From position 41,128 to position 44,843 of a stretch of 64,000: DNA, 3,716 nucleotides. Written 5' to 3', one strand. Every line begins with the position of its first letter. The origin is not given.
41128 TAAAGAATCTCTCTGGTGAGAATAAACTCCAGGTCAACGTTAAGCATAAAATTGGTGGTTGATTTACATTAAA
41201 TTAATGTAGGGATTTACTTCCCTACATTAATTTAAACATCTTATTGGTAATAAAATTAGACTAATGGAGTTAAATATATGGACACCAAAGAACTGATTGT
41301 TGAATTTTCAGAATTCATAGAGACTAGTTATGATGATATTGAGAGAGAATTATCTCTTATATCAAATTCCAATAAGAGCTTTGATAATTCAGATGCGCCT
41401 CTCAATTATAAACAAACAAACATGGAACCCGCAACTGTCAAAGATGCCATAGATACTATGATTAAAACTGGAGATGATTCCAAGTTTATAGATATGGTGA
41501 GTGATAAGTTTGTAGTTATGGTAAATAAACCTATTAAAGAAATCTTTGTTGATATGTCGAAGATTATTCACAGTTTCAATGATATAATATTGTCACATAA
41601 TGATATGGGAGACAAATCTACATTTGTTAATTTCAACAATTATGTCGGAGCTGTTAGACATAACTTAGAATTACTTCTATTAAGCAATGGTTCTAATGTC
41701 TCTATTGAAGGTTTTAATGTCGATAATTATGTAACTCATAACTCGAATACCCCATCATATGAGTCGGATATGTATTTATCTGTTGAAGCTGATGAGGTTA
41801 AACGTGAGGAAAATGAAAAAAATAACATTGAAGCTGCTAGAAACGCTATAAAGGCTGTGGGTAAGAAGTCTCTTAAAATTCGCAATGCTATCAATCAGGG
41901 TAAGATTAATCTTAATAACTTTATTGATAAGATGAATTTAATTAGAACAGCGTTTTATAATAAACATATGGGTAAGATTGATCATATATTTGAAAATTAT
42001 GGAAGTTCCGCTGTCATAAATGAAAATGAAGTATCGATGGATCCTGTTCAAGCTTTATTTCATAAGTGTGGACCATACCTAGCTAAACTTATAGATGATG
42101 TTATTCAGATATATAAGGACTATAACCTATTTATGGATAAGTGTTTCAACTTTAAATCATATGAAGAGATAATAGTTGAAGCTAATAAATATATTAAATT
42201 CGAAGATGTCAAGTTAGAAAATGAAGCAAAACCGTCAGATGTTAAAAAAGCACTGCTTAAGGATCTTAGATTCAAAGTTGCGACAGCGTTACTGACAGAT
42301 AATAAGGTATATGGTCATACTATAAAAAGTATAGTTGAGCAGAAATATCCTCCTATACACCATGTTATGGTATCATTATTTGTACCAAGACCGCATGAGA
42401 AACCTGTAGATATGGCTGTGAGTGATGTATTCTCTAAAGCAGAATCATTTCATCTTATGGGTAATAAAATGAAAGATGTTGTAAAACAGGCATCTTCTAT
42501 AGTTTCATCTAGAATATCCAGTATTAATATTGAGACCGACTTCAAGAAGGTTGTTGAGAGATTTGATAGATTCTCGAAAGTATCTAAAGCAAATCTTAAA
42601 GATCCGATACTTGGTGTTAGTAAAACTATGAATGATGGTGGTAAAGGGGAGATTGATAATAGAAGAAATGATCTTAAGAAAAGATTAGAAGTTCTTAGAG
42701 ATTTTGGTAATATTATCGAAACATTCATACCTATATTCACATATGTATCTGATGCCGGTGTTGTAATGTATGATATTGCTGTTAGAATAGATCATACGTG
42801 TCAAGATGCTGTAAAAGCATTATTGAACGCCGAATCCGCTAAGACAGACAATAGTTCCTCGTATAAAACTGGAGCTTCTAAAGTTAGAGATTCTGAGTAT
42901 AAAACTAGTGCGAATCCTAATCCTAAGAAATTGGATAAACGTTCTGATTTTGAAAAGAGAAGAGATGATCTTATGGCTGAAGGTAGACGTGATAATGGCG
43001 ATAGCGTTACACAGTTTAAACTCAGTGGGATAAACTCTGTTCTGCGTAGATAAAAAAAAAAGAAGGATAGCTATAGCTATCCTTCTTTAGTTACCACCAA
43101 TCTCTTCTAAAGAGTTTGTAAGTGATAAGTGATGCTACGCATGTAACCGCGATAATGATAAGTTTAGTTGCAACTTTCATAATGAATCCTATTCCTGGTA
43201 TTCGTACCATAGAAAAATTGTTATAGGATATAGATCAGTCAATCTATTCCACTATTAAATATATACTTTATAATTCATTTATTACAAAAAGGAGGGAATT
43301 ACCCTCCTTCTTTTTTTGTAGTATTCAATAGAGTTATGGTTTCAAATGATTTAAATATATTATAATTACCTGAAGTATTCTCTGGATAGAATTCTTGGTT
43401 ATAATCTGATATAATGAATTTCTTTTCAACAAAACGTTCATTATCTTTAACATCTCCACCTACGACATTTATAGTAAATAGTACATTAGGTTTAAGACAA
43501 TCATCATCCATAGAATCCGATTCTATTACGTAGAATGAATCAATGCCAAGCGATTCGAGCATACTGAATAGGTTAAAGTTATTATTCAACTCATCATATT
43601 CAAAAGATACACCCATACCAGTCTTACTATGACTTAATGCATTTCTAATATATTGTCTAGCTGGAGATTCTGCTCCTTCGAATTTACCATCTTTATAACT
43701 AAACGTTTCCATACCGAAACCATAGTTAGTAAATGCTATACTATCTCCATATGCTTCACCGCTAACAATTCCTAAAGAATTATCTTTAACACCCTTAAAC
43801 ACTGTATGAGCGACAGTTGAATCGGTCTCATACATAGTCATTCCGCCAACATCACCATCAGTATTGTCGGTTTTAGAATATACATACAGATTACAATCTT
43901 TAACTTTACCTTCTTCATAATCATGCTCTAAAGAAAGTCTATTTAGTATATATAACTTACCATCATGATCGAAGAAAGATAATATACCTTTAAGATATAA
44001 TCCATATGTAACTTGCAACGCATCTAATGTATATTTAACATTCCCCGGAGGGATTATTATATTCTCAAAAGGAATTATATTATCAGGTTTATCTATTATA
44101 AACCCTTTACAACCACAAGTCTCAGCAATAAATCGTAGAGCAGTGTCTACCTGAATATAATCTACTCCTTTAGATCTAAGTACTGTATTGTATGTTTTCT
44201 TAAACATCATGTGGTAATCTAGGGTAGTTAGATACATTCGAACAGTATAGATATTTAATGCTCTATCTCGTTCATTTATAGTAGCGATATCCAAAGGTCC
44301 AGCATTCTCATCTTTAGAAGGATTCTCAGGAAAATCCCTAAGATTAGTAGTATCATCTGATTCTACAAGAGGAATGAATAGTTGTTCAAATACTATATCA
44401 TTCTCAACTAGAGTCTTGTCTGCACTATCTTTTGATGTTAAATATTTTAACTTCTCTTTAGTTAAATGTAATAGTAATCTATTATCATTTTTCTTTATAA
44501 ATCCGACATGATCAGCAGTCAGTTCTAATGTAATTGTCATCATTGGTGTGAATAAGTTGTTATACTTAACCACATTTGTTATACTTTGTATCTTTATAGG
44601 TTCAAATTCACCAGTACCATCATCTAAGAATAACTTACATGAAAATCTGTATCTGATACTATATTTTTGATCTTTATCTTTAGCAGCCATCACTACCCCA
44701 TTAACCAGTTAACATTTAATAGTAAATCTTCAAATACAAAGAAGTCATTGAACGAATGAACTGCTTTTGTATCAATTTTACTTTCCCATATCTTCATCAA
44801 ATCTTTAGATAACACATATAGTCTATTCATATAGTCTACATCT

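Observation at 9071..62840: Dispersed family of self-contained early cassettes with reusable regulatory frames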

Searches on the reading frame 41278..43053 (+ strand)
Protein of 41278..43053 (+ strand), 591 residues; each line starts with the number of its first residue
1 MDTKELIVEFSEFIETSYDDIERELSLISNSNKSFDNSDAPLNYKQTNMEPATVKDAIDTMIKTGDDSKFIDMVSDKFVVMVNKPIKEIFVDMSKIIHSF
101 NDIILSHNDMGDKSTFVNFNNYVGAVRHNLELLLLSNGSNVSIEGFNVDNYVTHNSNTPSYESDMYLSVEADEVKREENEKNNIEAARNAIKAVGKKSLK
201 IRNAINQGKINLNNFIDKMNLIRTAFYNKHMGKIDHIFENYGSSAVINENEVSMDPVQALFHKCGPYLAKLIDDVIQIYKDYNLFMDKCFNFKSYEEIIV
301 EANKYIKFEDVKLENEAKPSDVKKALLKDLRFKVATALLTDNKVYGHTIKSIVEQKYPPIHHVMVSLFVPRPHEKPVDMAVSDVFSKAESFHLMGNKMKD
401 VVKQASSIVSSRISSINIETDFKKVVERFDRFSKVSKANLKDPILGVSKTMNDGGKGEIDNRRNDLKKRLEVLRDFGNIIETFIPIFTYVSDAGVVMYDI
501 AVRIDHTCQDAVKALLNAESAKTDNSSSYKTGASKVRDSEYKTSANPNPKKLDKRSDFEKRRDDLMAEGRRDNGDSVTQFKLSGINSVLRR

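Call 9: search_protein_families(library=pfam, proteins=[window:41278-43053:+])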
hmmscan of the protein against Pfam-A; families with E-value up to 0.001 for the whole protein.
window:41278-43053:+ (591 aa): 0 families

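Call 11: search_protein_families(library=phrogs, proteins=[window:41278-43053:+])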
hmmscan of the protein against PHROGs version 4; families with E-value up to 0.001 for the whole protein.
window:41278-43053:+ (591 aa): 0 families

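Call 41: search_solved_structures(query=window:41278-43053:+, max_evalue=0.01)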
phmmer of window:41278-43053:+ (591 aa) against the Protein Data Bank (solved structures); distinct sequences matched with E-value up to 0.01: 0.

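Call 95: list_cluster_members(proteins=[window:41278-43053:+, window:43299-44693:-, window:51335-53722:-, window:55117-56028:-, window:60074-62332:-, window:59019-60068:-, window:58364-58930:-, window:62459-62692:-, window:54247-54588:-, window:53846-54106:-])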
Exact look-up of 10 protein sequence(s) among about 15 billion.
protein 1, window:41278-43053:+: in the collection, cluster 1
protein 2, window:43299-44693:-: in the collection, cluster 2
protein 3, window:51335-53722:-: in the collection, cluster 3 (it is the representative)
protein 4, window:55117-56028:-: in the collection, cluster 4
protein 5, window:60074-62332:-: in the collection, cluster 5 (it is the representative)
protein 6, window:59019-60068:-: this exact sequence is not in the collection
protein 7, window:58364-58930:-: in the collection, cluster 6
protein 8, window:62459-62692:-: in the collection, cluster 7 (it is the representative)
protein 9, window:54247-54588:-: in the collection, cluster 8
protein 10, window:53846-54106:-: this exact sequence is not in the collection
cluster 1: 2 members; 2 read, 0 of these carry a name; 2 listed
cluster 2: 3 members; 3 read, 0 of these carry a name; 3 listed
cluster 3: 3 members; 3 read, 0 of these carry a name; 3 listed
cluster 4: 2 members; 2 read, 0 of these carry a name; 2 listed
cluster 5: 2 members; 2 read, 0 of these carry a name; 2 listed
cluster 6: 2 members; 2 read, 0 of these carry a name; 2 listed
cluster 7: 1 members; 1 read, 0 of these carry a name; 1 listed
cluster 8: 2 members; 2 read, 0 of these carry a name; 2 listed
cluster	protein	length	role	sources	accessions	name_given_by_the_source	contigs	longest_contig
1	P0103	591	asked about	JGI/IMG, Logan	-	-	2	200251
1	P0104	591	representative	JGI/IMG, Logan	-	-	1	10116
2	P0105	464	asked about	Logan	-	-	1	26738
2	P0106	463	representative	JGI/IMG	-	-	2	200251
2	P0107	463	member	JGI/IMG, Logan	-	-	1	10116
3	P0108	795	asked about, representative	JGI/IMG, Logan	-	-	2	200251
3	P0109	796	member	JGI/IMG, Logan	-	-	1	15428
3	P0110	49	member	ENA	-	-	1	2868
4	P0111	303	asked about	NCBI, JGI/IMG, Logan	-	-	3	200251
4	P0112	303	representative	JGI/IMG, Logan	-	-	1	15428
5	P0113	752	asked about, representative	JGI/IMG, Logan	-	-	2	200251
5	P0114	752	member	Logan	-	-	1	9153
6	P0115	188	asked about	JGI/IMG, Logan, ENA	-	-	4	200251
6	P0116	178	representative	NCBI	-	-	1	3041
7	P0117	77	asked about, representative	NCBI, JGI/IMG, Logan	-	-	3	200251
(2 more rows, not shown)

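Call 96: find_encoding_contigs(protein=P0104, flank=10000, max_places=2)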
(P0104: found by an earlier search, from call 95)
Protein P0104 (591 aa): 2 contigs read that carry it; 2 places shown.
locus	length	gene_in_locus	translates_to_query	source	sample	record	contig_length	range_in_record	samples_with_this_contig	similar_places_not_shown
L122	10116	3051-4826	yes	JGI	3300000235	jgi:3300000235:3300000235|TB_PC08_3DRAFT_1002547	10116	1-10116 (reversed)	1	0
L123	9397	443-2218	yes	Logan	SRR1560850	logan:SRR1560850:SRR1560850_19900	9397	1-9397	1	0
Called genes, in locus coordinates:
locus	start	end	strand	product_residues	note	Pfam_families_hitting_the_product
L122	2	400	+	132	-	?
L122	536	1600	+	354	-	-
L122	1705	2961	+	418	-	-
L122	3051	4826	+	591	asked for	-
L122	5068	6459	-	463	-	-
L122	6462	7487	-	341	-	-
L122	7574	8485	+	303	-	-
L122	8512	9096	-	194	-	-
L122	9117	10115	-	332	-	?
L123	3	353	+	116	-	?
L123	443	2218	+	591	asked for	-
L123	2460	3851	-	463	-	-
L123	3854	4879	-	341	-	-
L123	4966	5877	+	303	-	-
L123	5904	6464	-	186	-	-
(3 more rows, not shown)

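Call 97: find_encoding_contigs(protein=P0109, flank=10000, max_places=2)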
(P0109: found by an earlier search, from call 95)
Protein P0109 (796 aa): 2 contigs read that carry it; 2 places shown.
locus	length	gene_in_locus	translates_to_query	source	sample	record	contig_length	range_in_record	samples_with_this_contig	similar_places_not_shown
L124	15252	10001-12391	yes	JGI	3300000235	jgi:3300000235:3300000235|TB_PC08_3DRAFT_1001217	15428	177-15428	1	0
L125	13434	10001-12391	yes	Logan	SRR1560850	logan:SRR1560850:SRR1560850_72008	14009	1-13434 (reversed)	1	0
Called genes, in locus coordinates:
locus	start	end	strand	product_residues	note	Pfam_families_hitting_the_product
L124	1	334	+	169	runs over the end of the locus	?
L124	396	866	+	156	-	PF00692:dUTPase, PF22769:DCD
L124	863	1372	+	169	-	PF13353:Fer4_12, PF04055:Radical_SAM (faint)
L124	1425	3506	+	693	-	PF13597:NRDD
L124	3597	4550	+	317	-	-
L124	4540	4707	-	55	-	-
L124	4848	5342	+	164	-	-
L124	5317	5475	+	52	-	-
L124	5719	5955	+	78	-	-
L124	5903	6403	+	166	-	-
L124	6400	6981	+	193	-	-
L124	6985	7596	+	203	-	-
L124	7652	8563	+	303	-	-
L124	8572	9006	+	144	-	-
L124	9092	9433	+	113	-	-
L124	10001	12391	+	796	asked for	PF02518:HATPase_c, PF00204:DNA_gyraseB, PF01751:Toprim, PF00986:DNA_gyraseB_C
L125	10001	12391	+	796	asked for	PF02518:HATPase_c, PF00204:DNA_gyraseB, PF01751:Toprim, PF00986:DNA_gyraseB_C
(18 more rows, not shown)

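Call 98: find_encoding_contigs(protein=P0114, flank=10000, max_places=2)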
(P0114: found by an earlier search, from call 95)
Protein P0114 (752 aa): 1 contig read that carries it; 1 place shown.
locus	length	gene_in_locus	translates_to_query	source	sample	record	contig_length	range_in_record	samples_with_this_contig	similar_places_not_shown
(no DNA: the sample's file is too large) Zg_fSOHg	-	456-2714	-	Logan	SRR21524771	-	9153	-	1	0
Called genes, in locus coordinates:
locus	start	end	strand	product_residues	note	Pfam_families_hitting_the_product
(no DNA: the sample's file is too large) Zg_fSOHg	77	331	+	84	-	-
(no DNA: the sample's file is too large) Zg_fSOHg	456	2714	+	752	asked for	PF00317:Ribonuc_red_lgN, PF02867:Ribonuc_red_lgC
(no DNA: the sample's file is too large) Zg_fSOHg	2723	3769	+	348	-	PF00268:Ribonuc_red_sm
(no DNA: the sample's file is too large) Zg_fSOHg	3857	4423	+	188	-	-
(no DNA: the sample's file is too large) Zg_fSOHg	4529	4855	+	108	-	-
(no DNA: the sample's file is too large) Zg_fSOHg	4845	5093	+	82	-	-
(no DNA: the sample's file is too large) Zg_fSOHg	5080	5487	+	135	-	-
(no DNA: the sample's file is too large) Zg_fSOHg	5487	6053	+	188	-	-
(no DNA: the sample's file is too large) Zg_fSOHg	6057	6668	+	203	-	-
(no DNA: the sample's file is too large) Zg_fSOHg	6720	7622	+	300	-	-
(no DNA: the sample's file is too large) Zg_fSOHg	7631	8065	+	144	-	-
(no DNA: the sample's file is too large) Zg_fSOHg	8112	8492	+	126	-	-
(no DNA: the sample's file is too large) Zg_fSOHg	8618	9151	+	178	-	?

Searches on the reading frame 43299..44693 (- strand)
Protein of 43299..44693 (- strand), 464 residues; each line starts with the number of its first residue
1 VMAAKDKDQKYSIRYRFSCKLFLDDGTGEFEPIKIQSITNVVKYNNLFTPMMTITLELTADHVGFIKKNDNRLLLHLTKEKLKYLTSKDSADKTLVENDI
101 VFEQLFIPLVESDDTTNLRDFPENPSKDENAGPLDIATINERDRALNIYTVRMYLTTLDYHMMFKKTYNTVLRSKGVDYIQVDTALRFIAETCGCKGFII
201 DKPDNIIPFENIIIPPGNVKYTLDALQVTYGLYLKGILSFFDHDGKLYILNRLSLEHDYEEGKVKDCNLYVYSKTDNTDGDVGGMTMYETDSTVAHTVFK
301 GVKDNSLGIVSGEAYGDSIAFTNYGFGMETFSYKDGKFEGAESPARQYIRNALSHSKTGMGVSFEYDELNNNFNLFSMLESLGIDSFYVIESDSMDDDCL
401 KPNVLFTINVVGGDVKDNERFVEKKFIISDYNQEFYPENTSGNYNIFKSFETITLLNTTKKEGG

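Call 42: search_solved_structures(query=window:43299-44693:-, max_evalue=0.01)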
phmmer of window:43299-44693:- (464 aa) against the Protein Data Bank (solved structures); distinct sequences matched with E-value up to 0.01: 0.

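Call 69: search_protein_families(library=pfam, max_evalue=0.01, proteins=[window:43299-44693:-])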
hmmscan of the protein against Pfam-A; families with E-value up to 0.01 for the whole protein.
window:43299-44693:- (464 aa): 0 families
